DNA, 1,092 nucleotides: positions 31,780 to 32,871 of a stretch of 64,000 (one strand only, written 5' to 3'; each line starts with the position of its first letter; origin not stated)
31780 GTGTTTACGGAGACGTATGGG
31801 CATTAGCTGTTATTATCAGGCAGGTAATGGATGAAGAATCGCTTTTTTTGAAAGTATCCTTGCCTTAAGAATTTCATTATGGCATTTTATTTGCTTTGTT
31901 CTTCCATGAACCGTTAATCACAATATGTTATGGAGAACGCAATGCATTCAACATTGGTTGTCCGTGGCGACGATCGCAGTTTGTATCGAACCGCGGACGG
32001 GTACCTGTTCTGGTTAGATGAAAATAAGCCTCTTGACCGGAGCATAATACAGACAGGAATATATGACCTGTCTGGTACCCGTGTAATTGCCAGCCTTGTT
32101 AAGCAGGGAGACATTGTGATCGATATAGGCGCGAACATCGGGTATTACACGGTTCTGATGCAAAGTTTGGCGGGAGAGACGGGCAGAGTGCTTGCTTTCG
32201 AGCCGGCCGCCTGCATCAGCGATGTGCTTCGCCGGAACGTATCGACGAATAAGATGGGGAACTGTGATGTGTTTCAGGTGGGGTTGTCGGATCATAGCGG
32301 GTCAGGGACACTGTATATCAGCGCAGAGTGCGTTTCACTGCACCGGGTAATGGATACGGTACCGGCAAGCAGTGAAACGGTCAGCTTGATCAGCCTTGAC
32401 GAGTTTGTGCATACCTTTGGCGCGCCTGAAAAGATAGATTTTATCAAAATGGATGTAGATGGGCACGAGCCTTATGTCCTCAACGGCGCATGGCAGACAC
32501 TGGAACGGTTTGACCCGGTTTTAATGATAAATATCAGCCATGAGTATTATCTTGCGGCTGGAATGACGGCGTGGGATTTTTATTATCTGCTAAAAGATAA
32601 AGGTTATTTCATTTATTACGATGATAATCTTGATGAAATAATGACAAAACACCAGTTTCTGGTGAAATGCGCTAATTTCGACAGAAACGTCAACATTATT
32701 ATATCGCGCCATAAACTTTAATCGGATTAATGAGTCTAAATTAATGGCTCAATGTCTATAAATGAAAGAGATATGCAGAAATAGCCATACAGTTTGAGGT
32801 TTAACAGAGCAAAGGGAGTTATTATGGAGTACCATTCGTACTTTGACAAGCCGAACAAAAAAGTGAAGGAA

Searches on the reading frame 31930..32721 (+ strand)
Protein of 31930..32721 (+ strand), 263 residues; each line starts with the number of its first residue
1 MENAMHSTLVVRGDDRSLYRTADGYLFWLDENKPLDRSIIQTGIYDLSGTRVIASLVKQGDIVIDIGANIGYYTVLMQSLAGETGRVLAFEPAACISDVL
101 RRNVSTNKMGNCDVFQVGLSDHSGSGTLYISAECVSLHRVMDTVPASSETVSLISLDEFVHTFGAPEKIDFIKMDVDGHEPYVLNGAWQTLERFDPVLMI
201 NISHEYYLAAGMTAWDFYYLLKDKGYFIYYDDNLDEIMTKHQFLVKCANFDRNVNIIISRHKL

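Call 6: search_protein_families(library=pfam, proteins=[window:31930-32721:+], max_evalue=0.001)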
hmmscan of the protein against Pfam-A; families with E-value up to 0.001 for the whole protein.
window:31930-32721:+ (263 aa): 3 families
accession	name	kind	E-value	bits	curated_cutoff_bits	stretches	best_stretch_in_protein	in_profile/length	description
PF05050.19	Methyltransf_21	-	2.8e-19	70.3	22.7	1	65-208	1-154/173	Methyltransferase FkbM domain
PF02475.24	TRM5-TYW2_MTfase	-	3.2e-06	27.6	28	1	52-112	29-88/164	TRM5/TYW2 methyltransferase domain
PF01135.25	PCMT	-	0.00093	19.5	20.3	0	57-113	71-127/210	Protein-L-isoaspartate(D-aspartate) O-methyltransferase (PCMT)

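Call 8: search_protein_families(library=ncbifam, proteins=[window:31930-32721:+], max_evalue=0.001)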
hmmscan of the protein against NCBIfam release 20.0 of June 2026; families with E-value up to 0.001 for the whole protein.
window:31930-32721:+ (263 aa): 3 families
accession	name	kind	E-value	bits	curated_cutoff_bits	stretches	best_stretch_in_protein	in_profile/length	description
TIGR01444.1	fkbM_fam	subfamily_domain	2.3e-27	96.2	37.7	1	63-202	2-142/143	FkbM family methyltransferase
TIGR02469.1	CbiT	equivalog_domain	4.6e-05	23.7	78.3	1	57-117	17-76/124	precorrin-6Y C5,15-methyltransferase (decarboxylating) subunit CbiT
NF047824.1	tRNAwyosineTaw2Meth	equivalog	0.00088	19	350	0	44-112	78-145/245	tRNA(Phe) (4-demethylwyosine(37)-C(7)) aminocarboxypropyltransferase Taw2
